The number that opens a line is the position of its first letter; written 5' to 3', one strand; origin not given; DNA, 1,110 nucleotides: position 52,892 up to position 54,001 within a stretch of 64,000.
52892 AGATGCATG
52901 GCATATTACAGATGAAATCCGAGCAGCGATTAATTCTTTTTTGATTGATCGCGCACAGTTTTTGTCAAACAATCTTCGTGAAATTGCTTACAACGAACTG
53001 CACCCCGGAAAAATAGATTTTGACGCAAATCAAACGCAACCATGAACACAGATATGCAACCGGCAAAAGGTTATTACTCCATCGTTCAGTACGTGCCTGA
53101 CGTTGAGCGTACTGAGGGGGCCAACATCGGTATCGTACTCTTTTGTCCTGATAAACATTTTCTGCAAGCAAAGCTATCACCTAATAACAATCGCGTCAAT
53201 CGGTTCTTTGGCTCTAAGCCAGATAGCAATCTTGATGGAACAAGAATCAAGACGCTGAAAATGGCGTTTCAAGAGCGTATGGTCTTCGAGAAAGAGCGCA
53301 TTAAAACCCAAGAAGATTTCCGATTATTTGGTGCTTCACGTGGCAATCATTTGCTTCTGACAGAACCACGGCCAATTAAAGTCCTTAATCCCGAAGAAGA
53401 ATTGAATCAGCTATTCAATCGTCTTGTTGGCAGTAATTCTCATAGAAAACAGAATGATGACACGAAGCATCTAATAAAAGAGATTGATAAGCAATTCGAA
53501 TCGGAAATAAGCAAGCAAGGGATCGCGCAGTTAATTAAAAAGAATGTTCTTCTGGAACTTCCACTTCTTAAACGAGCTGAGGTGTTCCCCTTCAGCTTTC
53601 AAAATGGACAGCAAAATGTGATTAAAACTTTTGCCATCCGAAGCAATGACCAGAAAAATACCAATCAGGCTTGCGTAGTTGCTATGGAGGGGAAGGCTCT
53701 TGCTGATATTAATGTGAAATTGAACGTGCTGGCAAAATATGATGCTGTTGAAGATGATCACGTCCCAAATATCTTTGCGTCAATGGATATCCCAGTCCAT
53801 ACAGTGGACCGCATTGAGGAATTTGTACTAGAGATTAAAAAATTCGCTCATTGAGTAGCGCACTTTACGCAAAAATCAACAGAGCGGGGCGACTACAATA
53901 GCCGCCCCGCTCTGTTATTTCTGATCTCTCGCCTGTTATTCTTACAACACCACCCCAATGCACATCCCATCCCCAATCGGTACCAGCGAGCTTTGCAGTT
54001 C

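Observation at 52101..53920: AT-rich two-gene islet: HipA-like kinase fused in operon to a DUF3037-like protein, a candidate non-canonical toxin-antitoxin / abortive-infection module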

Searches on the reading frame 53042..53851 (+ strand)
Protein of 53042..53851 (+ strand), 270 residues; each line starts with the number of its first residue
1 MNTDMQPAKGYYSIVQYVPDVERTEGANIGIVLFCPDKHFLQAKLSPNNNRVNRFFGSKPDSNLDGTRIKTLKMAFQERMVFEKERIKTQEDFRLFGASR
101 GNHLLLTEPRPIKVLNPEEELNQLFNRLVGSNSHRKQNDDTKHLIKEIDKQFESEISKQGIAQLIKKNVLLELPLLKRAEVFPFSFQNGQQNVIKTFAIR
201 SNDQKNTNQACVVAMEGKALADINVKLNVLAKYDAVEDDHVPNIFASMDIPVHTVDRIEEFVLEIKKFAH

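Call 4: search_protein_families(library=pfam, proteins=[window:53042-53851:+], max_evalue=1)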
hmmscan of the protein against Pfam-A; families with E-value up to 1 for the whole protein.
window:53042-53851:+ (270 aa): 1 family
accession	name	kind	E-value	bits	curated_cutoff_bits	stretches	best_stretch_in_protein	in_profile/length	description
PF11236.13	DUF3037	-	1.9e-19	70.4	22.6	1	12-129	1-118/118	Protein of unknown function (DUF3037)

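Call 5: search_protein_families(library=padloc, proteins=[window:53042-53851:+], max_evalue=1)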
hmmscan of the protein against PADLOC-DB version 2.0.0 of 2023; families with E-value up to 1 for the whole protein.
window:53042-53851:+ (270 aa): 1 family
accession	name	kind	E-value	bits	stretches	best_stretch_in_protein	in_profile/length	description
PDLC04767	PDC-M66B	-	7.8e-13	46.5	1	11-169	5-168/281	-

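Call 6: search_protein_families(library=ncbifam, proteins=[window:53042-53851:+], max_evalue=1)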
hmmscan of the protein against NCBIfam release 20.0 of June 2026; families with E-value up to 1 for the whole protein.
window:53042-53851:+ (270 aa): 1 family
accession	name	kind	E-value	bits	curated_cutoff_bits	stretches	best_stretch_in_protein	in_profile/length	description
TIGR04548.1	DnaD_Mollicutes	hypoth_equivalog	0.019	14.9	100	1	107-166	70-129/178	DnaD family protein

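Call 7: search_protein_families(library=phrogs, proteins=[window:53042-53851:+], max_evalue=1)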
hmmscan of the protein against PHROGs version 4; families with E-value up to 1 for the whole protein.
window:53042-53851:+ (270 aa): 3 families
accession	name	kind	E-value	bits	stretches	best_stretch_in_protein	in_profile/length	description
phrog_5137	-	unknown function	4.8e-22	80.1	1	12-207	7-203/279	-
phrog_7610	-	unknown function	0.0093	16.8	1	11-89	5-81/245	-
phrog_27918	-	unknown function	0.23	11.9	1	194-264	92-163/216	-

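Call 20: find_homologous_proteins(query=window:53042-53851:+)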
Query window:53042-53851:+ (270 aa): 20 proteins with E <= 0.001 among 306 candidates.
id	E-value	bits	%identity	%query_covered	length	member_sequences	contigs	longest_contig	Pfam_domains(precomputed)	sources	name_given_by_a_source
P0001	1.6e-169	580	98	100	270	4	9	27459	PF11236.14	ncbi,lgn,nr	ncbi:MAG: DUF3037 domain-containing protein [Chlorobi bacterium CHB2]|nr:DUF3037 domain-containing p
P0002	8.0e-89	316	57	99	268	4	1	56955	PF11236.14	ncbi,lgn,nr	ncbi:MAG: DUF3037 domain-containing protein [Armatimonadetes bacterium]|nr:DUF3037 domain-containing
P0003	2.7e-74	268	65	73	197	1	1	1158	-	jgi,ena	-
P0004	5.1e-63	231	44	100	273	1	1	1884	PF11236.14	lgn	-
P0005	4.6e-62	228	44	100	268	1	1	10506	PF11236.14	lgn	-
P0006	8.5e-62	227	43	98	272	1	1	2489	PF11236.14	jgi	jgi:hypothetical protein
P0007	1.7e-61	226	43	100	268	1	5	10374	PF11236.14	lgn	-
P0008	6.7e-59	218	43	100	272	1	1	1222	PF11236.14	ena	-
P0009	3.6e-58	215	43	98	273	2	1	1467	PF11236.14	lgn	-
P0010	1.4e-57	213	42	98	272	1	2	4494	PF11236.14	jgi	jgi:DUF3037 family protein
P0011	2.1e-57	213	42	100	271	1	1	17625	PF11236.14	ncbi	ncbi:MAG: DUF3037 domain-containing protein [Acidobacteriota bacterium]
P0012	2.4e-57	213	43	100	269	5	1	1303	PF11236.14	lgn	-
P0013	8.3e-56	207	41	100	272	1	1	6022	PF11236.14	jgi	jgi:hypothetical protein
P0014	9.6e-56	207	42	100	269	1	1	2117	PF11236.14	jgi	jgi:hypothetical protein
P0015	1.2e-55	207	41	100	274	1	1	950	PF11236.14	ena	-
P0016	6.9e-55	204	42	100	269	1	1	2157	PF11236.14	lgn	-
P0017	5.1e-52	195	41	100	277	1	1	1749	PF11236.14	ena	-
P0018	1.2e-51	194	72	48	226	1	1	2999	PF11236.14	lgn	-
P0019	6.8e-43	165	35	100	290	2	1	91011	PF11236.14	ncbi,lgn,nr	ncbi:MAG: DUF3037 domain-containing protein [Acidobacteria bacterium]|nr:DUF3037 domain-containing p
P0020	5.8e-30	123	33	97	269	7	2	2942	PF11236.14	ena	-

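Call 21: find_encoding_contigs(protein=P0001, flank=8000, max_places=6)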
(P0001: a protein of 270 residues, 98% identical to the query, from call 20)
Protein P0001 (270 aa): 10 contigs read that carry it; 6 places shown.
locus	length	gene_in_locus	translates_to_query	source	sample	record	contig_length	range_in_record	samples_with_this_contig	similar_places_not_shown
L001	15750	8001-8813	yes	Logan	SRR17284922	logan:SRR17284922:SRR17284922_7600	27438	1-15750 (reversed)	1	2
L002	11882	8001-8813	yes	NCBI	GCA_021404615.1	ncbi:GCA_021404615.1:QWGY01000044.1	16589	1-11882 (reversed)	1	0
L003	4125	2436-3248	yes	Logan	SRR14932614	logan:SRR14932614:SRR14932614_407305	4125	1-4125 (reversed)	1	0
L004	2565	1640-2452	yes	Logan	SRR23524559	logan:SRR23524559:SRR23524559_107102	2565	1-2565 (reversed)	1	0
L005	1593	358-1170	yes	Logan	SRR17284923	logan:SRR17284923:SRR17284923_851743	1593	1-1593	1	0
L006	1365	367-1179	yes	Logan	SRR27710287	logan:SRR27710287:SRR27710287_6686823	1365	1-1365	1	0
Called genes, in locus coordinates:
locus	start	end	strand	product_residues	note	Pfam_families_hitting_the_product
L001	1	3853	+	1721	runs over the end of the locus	PF18962:Por_Secre_tail (faint)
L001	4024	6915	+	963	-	PF02347:GDC-P, PF01212:Beta_elim_lyase (weak), PF21478:GcvP2_C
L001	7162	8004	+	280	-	PF20613:HipA_2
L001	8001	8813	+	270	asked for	PF11236:DUF3037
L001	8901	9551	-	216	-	PF01596:Methyltransf_3, PF01135:PCMT (weak), PF13578:Methyltransf_24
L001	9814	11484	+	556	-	PF00069:Pkinase, PF03109:ABC1 (faint), PF07714:PK_Tyr_Ser-Thr, PF17667:Pkinase_fungal (weak), PF14531:Kinase-like (weak)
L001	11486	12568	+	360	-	PF00481:PP2C (faint), PF13672:PP2C_2, PF07228:SpoIIE (faint)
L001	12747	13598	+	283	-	PF01210:NAD_Gly3P_dh_N (faint), PF02737:3HCDH_N, PF03435:Sacchrp_dh_NADP (faint), PF03721:UDPG_MGDP_dh_N (weak), PF00725:3HCDH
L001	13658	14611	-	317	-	PF03631:Virul_fac_BrkB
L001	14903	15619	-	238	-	PF03548:LolA (weak), PF17131:TP_0789-like (weak)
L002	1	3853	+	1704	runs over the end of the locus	PF18962:Por_Secre_tail (faint)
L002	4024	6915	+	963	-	PF02347:GDC-P, PF01212:Beta_elim_lyase (weak), PF21478:GcvP2_C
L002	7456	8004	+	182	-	-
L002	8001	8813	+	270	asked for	PF11236:DUF3037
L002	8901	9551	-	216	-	PF01596:Methyltransf_3, PF01135:PCMT (weak), PF13578:Methyltransf_24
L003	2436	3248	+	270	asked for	PF11236:DUF3037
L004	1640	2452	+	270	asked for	PF11236:DUF3037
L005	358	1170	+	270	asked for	PF11236:DUF3037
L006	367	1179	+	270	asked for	PF11236:DUF3037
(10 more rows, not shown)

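Call 22: find_encoding_contigs(protein=P0002, flank=6000, max_places=3)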
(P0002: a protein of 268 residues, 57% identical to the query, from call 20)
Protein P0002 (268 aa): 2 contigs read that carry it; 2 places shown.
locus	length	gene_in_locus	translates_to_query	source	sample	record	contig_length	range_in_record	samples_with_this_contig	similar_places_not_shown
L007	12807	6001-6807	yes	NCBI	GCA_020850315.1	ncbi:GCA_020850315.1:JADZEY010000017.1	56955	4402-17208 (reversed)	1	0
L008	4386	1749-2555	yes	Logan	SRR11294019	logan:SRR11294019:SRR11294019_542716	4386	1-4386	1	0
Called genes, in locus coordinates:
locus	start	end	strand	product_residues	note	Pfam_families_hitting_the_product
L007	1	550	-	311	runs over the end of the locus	PF01464:SLT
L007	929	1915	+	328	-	PF00056:Ldh_1_N, PF02866:Ldh_1_C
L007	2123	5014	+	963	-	PF02347:GDC-P, PF01212:Beta_elim_lyase (weak), PF21478:GcvP2_C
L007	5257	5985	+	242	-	PF20613:HipA_2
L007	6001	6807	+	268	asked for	PF11236:DUF3037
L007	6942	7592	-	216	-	PF01596:Methyltransf_3, PF13578:Methyltransf_24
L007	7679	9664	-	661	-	PF07715:Plug (weak), PF14121:Porin_10 (weak)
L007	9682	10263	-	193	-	PF00719:Pyrophosphatase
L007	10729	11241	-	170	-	-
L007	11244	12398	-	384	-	-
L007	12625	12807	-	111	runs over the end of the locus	PF00111:Fer2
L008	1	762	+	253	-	?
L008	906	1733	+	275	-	PF20613:HipA_2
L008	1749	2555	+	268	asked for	PF11236:DUF3037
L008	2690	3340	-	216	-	PF01596:Methyltransf_3, PF13578:Methyltransf_24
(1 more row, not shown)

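Call 23: find_encoding_contigs(protein=P0019, flank=6000, max_places=3)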
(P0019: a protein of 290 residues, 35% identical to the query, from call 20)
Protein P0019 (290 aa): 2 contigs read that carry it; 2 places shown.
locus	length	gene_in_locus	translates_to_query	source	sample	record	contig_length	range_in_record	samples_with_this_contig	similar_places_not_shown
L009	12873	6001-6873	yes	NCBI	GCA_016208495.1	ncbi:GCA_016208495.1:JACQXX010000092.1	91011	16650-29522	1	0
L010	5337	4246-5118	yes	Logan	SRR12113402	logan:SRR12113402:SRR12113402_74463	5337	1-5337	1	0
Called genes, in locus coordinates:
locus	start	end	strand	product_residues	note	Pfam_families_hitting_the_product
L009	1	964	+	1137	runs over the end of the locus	PF13091:PLDc_2, PF00176:SNF2-rel_dom (weak), PF04851:ResIII (faint), PF00270:DEAD (weak), PF00271:Helicase_C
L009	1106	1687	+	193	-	-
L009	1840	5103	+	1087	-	PF25120:DUF7814 (weak), PF20473:MmeI_Mtase, PF07669:Eco57I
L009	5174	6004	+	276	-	PF20613:HipA_2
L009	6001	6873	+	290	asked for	PF11236:DUF3037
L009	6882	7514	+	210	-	PF02481:DNA_processg_A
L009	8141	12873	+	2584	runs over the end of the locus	PF07719:TPR_2 (faint), PF13174:TPR_6 (faint), PF13181:TPR_8 (faint), PF13424:TPR_12 (faint), PF13428:TPR_14 (faint), PF13432:TPR_16 (weak), PF12895:ANAPC3 (weak), PF14559:TPR_19, +2 more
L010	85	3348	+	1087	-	PF25120:DUF7814 (weak), PF20473:MmeI_Mtase, PF07669:Eco57I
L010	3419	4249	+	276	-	PF20613:HipA_2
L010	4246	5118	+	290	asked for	PF11236:DUF3037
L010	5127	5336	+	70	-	?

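Call 58: predict_structure(alignment_id=A4)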
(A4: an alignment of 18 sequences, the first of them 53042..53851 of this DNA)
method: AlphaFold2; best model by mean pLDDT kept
length: 270 residues; sequences in the alignment: 18
mean_pLDDT: 86.3   pTM: 0.51
mean pLDDT of the five models: 86.3, 84.8, 84.6, 84.1, 84.1
residues with pLDDT >= 90: 160; 70-90: 80; 50-70: 24; < 50: 6
segments of 3 or more residues with pLDDT < 50: 1-3, 133-135
pLDDT, mean of each block of 10 residues (from residue 1): 71 92 83 95 90 75 78 91 91 86 87 95 88 55 88 95 94 86 93 91 79 92 94 69 90 92 89
secondary structure, 60 per line:
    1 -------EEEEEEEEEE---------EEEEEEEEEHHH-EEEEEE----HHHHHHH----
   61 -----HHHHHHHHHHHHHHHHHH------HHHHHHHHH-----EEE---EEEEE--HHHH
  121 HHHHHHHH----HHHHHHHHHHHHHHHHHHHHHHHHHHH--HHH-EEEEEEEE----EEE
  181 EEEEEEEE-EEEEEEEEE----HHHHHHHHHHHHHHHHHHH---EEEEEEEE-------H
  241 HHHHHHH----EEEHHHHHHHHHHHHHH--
elements in order: E8-17 E27-35 E40-45 H50-56 H66-83 H90-98 E104-106 E110-114 H117-128 H133-159 E166-173 E178-188 E190-198 H203-221 E225-232 H240-247 E252-254 H255-268

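Call 60: search_solved_structures(query=A4, max_evalue=10, show_alignments=1)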
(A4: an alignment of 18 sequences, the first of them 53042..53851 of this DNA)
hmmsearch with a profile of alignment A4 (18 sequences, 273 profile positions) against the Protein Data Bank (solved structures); distinct sequences matched with E-value up to 10: 3.
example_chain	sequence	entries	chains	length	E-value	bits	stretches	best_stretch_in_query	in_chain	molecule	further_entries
7uzw_A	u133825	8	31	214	0.3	13.5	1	46-136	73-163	CRISPR system Cms endoribonuclease Csm3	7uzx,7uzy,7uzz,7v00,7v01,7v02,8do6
5yjd_A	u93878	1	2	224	0.33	13.4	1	46-136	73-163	Csm3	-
6nbt_A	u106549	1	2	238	0.47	12.9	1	46-136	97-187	CRISPR-associated protein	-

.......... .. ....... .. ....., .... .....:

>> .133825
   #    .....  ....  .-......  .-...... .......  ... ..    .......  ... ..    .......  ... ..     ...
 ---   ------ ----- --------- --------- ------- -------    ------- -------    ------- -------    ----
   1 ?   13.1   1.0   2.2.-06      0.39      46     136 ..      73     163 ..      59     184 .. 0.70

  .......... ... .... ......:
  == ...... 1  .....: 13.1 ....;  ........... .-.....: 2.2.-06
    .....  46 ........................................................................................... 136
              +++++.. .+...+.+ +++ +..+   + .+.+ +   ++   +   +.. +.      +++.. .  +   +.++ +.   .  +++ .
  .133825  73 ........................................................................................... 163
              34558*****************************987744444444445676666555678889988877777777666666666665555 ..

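Call 61: fold_search(model_id=the predicted structure, library=pdb)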
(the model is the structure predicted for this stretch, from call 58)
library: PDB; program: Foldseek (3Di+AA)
matches with E <= 10: 1170; with E <= 0.001: 0
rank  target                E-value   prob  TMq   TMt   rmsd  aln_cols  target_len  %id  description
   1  9u49_A                1.8e-03  1.00  0.34  0.24   9.6       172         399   10  crystal structure of Cdn1 in complex with cA4 (released 2026-02-04)
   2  8q43_A                3.4e-03  1.00  0.33  0.23   4.4       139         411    9  Crystal structure of cA4-bound Can2 (E341A) in complex with oligo-C DNA (released 2023-11-22)
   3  6xl1_A                5.5e-03  1.00  0.28  0.21   3.0        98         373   11  crystal structure of cA4-activated Card1(D294N) (released 2020-12-30)
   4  1xmx                  5.8e-03  0.97  0.31  0.23  13.1       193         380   11  Crystal structure of protein VC1899 from Vibrio cholerae (released 2004-11-16)
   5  8q41_B                7.9e-03  1.00  0.33  0.23   4.2       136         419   10  Crystal structure of Can2 (E341A) bound to cA4 and TTTAAA ssDNA (released 2023-11-22)
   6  8z4i_B                9.5e-03  1.00  0.26  0.18   3.6        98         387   10  crystal structure of Cdn1 in complex with cA3 (released 2026-02-04)
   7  8q44_A                1.4e-02  1.00  0.33  0.22   4.2       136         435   10  Crystal structure of cA4-bound Can2 (E364R) in complex with oligo-T DNA (released 2023-11-22)
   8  1y88                  1.7e-02  1.00  0.30  0.41   5.0       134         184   11  Crystal Structure of Protein of Unknown Function AF1548 (released 2004-12-21)
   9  8z4i_A                1.7e-02  0.97  0.22  0.16   4.4       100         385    9  crystal structure of Cdn1 in complex with cA3 (released 2026-02-04)
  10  7jmk_D                2.2e-02  0.14  0.18  0.14  18.9       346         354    9  GTP-specific succinyl-CoA synthetase complexed with Mg-GDP in space group P32 (released 2021-03-10)
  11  7ewu_D                3.0e-02  0.72  0.24  0.33  15.1       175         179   12  Crystal structure of Ebinur Lake virus cap snatching endonuclease (WT) (released 2022-01-26)
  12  6kv3_D                3.6e-02  0.85  0.18  0.20   8.9        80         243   14  Crystal Structure of NAD+ Synthetase from Staphylococcus aureus (released 2020-09-09)
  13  7ex6_B                3.6e-02  0.66  0.24  0.34  15.1       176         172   12  Crystal structure of Ebinur Lake virus cap snatching endonuclease in complex with inhibitor 11 (released 2022-02-16)
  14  2h19_A                3.8e-02  0.82  0.20  0.34  10.8       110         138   14  Crystal Structure of ResA Cys77Ala Variant (released 2006-09-19)
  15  7bdv_C                4.1e-02  0.97  0.30  0.25   4.5       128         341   12  Structure of Can2 from Sulfobacillus thermosulfidooxidans in complex with cyclic tetra-adenylate (cA4) (released 2021-03-03)
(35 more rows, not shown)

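Call 73: search_protein_families(library=pfam, alignment_id=A4, max_evalue=1)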
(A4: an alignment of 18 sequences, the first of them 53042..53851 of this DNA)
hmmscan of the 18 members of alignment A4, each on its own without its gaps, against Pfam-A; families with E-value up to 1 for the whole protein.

A. member 1, window:53042-53851:+ (270 aa): 1 family
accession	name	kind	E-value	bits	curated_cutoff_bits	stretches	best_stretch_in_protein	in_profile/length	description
PF11236.13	DUF3037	-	1.9e-19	70.4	22.6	1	12-129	1-118/118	Protein of unknown function (DUF3037)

B. families by the number of members that match (of 18 scanned): 7 families
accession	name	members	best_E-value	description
PF11236.13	DUF3037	18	5e-22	Protein of unknown function (DUF3037)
PF20819.2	T4_Rnl1_C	3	0.012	T4 RNA ligase 1, C-terminal domain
PF06207.16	DUF1002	1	0.0092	Protein of unknown function (DUF1002)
PF00359.27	PTS_EIIA_2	1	0.031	Phosphoenolpyruvate-dependent sugar phosphotransferase system, EIIA 2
PF20918.2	SPOCS_spoVID-N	1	0.15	SPOCS_spoVID-N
PF08892.16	YqcI_YcgG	1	0.21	YqcI/YcgG family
PF10103.15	Zincin_2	1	0.3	Zincin-like metallopeptidase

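Call 80: fold_search(model_id=the predicted structure, library=viral)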
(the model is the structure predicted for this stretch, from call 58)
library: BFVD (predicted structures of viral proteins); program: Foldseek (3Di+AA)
matches with E <= 10: 1011; with E <= 0.001: 8
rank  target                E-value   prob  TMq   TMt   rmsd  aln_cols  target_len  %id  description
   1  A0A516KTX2            3.4e-11  1.00  0.34  0.35  11.6       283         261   16  (no name in the UniProt tables at hand)
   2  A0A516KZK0            7.4e-10  1.00  0.48  0.46   8.9       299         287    9  (no name in the UniProt tables at hand)
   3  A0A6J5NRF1            5.1e-05  1.00  0.35  0.68   3.8       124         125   17  Uncharacterized protein [uncultured Caudovirales phage]
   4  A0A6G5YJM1            5.4e-05  1.00  0.32  0.43  10.9       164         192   11  (no name in the UniProt tables at hand)
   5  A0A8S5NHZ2            5.4e-05  1.00  0.34  0.36   7.8       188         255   10  DUF1828 domain-containing protein [Siphoviridae sp. ctRg81]
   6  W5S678                1.8e-04  0.99  0.27  0.27  19.3       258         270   12  Group I intron putative endonuclease [Pithovirus sibericum]
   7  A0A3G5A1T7            3.6e-04  1.00  0.34  0.49   4.3       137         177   12  Uncharacterized protein [Gaeavirus sp.]
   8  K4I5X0                9.4e-04  1.00  0.31  0.39   9.3       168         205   15  Uncharacterized protein [Salmonella phage STML-198]
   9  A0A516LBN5            1.4e-03  1.00  0.31  0.37  11.1       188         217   14  (no name in the UniProt tables at hand)
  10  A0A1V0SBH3            1.8e-03  0.85  0.24  0.20  20.6       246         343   13  DUF2726 domain-containing protein [Catovirus CTV1]
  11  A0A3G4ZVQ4            3.8e-03  0.66  0.20  0.26  15.5       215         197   11  Uncharacterized protein [Faunusvirus sp.]
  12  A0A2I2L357            4.5e-03  0.72  0.26  0.17  17.9       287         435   10  Uncharacterized protein [Orpheovirus IHUMI-LCC2]
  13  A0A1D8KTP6            4.8e-03  0.99  0.27  0.36   8.0       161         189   13  Restriction endonuclease [Synechococcus phage S-CAM7]
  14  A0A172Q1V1            6.5e-03  1.00  0.27  0.37   7.1       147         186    8  Uncharacterized protein [Escherichia phage MX01]
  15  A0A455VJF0            6.5e-03  0.66  0.25  0.22  18.7       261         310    9  (no name in the UniProt tables at hand)
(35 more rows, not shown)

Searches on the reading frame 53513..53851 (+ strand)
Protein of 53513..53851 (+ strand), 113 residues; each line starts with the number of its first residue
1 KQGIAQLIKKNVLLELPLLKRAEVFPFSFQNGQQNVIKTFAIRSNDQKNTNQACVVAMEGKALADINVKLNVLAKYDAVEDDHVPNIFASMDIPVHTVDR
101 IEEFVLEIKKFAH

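Call 88: search_protein_representatives(protein=window:53513-53851:+)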
Query: 113 residues. Proteins with E-value up to 0.001 (for the whole library): 22; up to 1e-10: 8; up to 1e-30: 1. The best 22 are listed.
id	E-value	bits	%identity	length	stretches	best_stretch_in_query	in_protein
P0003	1.3e-34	134.9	60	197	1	1-113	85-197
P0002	7.4e-26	106.7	50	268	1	4-113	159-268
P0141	1.1e-22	96.5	48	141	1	2-113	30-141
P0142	1.0e-16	77.4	43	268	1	2-113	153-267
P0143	6.8e-15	71.5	38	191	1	2-113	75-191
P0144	8.7e-15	71.2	39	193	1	2-113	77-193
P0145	9.5e-12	61.4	41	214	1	2-113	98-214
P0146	9.2e-11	58.3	34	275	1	2-113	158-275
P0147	1.1e-09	54.8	36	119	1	6-113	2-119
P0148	3.3e-09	53.3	35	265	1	2-113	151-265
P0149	3.6e-09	53.2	42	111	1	1-64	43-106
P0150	4.1e-09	53.0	35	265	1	2-113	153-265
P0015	1.5e-07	48.0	34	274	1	2-113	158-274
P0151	4.4e-07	46.4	35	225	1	2-76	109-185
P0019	5.9e-07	46.0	33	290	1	7-113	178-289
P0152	7.2e-07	45.8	25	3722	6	20-88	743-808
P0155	1.6e-05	41.4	28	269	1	1-111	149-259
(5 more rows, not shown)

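Call 89: search_protein_families(library=pfam, proteins=[P0152, P0146, P0155], max_evalue=0.001)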
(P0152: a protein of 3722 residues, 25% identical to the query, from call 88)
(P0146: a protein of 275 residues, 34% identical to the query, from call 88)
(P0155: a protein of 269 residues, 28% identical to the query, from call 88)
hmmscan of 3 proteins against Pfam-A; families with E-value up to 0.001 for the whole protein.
P0152 (3722 aa): 0 families

P0146 (275 aa): 1 family
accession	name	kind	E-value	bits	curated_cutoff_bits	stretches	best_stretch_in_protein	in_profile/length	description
PF11236.13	DUF3037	-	1.5e-19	70.7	22.6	1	12-129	1-118/118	Protein of unknown function (DUF3037)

P0155 (269 aa): 1 family
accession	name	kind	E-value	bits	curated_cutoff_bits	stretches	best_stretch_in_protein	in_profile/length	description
PF11236.13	DUF3037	-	4.2e-13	50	22.6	1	7-121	1-118/118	Protein of unknown function (DUF3037)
